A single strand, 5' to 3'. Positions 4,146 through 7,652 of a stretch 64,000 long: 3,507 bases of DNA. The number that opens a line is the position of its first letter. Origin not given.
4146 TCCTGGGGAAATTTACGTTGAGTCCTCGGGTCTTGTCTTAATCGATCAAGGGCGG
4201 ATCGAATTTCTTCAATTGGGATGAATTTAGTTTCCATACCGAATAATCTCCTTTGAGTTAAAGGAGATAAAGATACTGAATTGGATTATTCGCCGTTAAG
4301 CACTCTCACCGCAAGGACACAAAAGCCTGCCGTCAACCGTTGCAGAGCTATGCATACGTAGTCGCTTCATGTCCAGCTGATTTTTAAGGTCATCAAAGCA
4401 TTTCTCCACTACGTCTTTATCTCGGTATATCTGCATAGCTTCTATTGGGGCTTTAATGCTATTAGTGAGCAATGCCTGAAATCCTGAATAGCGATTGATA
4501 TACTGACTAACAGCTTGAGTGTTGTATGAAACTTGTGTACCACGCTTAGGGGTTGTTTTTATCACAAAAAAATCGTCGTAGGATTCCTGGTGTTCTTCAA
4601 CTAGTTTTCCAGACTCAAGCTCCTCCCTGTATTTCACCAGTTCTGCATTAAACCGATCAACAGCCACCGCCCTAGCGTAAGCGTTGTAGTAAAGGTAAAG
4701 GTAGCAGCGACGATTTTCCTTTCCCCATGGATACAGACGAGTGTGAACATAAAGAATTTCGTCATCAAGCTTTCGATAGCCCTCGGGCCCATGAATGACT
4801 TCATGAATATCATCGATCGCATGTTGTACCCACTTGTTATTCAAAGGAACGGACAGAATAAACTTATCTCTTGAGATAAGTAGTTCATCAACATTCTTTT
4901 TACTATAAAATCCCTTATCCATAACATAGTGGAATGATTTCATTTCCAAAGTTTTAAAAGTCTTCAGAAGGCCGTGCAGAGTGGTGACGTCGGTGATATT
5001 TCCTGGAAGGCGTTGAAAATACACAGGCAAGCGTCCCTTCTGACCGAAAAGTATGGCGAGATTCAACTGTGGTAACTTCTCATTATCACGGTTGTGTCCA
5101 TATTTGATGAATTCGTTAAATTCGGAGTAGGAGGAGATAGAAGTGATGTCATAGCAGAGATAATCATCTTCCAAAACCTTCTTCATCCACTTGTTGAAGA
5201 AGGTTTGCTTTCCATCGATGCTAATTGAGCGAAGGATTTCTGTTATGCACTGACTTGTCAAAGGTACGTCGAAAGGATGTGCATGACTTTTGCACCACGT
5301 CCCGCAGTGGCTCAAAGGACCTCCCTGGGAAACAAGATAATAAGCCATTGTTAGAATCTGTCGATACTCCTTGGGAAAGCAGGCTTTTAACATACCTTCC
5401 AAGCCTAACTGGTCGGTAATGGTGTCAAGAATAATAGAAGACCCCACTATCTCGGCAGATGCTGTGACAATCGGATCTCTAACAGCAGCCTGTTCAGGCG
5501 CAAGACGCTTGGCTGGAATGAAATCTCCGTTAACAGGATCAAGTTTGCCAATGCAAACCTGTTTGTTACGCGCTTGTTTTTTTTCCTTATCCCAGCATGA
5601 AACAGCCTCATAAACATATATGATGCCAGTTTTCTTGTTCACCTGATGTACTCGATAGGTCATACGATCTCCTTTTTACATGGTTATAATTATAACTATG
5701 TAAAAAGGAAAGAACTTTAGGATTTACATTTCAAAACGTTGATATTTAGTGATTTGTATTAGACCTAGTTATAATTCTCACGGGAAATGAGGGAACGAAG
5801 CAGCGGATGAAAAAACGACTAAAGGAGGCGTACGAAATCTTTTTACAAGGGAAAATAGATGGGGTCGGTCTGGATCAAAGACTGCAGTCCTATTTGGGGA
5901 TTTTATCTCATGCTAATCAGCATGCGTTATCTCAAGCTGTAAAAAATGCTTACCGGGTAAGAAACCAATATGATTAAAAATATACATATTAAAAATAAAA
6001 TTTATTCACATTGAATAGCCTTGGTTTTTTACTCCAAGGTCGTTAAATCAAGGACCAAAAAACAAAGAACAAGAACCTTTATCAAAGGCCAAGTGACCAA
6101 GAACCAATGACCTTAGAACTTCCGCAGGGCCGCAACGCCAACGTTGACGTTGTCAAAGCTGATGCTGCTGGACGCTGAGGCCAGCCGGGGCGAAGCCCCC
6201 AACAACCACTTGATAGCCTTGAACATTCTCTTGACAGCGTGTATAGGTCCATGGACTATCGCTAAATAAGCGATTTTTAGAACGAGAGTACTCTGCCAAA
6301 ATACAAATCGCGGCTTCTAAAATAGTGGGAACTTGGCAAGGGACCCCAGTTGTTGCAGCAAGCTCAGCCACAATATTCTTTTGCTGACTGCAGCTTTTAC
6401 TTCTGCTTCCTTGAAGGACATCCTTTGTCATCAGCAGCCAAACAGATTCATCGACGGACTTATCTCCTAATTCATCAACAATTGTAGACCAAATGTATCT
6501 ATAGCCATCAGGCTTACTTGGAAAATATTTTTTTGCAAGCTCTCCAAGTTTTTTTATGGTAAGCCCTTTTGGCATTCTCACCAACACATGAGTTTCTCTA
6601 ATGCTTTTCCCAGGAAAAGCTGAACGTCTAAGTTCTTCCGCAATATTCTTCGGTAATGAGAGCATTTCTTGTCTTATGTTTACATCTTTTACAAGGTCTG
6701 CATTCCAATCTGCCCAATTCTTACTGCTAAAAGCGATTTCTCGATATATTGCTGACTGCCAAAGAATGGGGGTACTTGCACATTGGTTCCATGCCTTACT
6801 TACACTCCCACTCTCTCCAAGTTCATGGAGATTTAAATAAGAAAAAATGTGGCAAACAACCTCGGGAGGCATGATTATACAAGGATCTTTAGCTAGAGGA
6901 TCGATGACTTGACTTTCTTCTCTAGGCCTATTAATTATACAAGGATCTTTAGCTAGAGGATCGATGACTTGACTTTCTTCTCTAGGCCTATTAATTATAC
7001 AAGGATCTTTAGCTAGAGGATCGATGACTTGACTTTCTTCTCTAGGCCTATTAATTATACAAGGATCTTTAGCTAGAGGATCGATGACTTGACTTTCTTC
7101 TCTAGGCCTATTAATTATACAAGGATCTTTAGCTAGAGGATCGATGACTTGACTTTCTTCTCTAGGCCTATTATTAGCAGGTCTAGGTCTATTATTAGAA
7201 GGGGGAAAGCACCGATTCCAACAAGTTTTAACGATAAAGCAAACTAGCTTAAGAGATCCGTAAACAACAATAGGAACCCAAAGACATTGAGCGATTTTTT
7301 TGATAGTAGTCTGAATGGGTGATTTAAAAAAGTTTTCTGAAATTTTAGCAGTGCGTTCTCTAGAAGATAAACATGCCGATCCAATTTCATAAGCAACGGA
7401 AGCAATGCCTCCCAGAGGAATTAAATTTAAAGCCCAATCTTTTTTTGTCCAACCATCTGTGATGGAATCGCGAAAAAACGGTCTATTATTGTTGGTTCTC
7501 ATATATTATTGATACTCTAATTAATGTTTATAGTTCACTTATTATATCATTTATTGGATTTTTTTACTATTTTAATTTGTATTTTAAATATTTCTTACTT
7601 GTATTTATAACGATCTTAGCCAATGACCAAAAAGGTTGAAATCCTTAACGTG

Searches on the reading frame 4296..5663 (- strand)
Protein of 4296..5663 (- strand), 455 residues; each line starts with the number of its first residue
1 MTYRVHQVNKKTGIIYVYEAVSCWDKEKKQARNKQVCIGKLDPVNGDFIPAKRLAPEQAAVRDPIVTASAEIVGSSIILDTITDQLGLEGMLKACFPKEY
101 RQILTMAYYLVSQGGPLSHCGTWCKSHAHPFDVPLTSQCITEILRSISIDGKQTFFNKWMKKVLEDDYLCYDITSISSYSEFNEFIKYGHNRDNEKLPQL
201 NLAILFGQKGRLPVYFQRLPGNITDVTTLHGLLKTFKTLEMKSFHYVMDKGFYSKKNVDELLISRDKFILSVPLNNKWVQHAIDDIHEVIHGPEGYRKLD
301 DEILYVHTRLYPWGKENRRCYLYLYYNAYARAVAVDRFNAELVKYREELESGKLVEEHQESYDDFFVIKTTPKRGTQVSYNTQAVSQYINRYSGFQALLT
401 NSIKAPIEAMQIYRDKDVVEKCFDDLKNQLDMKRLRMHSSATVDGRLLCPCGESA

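Call 16: search_protein_families(library=pfam, proteins=[window:4296-5663:-], max_evalue=0.00001)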
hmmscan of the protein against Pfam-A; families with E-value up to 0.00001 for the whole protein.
window:4296-5663:- (455 aa): 1 family
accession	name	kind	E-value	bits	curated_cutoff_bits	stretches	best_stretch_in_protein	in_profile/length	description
PF01609.27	DDE_Tnp_1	-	1.4e-11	44.9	23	1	169-446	7-190/200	Transposase DDE domain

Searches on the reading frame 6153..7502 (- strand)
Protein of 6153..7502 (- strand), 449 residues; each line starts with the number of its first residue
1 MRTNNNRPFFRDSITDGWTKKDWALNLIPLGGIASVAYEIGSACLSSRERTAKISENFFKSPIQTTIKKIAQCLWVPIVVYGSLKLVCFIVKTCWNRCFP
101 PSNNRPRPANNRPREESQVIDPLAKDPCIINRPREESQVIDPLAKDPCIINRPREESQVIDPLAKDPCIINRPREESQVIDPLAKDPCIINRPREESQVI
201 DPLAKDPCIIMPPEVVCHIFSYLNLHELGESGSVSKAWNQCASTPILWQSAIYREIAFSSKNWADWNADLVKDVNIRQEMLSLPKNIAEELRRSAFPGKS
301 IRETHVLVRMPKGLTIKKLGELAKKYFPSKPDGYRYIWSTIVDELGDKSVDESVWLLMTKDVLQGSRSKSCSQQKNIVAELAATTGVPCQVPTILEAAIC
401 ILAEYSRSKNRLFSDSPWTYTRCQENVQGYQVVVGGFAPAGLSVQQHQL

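Call 16: search_protein_families(library=pfam, proteins=[window:6153-7502:-], max_evalue=0.00001)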
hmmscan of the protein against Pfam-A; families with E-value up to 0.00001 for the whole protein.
window:6153-7502:- (449 aa): 2 families
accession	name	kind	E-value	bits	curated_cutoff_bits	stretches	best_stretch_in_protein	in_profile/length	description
PF12937.12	F-box-like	-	3.8e-11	43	24.3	1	211-250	4-43/47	F-box-like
PF00646.38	F-box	-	1.4e-07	31.5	20.5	1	211-249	4-42/43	F-box domain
